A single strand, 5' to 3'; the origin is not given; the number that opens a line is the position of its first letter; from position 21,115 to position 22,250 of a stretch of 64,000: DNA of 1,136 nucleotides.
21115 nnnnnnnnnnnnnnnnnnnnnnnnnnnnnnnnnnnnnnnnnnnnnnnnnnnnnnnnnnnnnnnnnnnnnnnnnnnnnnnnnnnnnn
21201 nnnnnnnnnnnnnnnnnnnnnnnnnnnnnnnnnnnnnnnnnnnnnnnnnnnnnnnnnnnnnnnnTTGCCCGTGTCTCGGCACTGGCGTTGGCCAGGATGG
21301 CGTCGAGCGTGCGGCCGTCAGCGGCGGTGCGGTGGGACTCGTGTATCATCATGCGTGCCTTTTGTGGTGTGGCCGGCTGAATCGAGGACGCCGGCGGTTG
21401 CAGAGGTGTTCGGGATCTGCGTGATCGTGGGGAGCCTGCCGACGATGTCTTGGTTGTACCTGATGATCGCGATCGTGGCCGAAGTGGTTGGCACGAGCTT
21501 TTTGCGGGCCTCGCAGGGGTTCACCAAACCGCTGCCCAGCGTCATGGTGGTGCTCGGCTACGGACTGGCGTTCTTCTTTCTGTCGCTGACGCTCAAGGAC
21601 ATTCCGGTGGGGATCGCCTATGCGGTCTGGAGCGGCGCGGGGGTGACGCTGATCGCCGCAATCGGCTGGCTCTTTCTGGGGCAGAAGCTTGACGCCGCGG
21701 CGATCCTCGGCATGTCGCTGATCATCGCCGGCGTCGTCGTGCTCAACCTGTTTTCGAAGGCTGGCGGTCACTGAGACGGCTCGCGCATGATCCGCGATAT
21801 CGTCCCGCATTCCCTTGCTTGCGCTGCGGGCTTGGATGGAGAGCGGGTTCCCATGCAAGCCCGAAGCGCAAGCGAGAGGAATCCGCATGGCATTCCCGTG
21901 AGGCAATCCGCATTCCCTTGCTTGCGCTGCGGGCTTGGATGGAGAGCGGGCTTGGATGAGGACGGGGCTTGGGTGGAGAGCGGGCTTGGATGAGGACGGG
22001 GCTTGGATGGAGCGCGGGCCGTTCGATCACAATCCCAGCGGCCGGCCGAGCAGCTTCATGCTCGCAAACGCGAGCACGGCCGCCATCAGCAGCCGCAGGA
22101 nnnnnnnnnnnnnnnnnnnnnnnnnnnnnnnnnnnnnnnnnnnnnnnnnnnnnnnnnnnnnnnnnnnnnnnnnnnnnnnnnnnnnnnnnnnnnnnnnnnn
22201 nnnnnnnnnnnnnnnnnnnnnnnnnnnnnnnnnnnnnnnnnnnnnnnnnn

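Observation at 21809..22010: Conserved composite module type1 - type2(inverted) - type1 allows two mutually exclusive hairpins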

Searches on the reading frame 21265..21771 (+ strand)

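Call 76: search_protein_families(library=pfam, proteins=[window:21265-21771:+], max_evalue=0.00001)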
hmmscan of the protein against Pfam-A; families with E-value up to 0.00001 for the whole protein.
window:21265-21771:+ (169 aa): 1 family
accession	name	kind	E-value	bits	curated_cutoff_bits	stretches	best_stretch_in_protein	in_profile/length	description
PF00893.25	Multi_Drug_Res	-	1.5e-30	106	23.7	1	61-153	1-93/93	Small Multidrug Resistance protein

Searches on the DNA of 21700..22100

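Call 72: search_rna_families(source=window, start=21700, end=22100, threshold=evalue, max_evalue=1)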
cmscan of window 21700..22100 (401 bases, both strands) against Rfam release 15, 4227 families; matches with E-value up to 1: 4.
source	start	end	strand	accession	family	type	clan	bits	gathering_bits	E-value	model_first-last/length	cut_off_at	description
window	21814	21877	+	RF04248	MIR7486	Gene; miRNA;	-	34.5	67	0.00018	1-87/87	no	MIR7486 microRNA precursor family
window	21819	21871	-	RF03668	mir-1788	Gene; miRNA;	-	21.4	57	0.027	1-77/77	no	mir-1788 microRNA precursor family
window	21814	21877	+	RF01539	TB11Cs4H1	Gene; snRNA; snoRNA; HACA-box;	-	20.4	45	0.16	1-72/72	no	Trypanosomatid snoRNA TB11Cs4H1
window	21853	21940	-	RF04062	MIR949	Gene; miRNA;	-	18.6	100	0.62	1-106/106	no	MIR949 microRNA precursor family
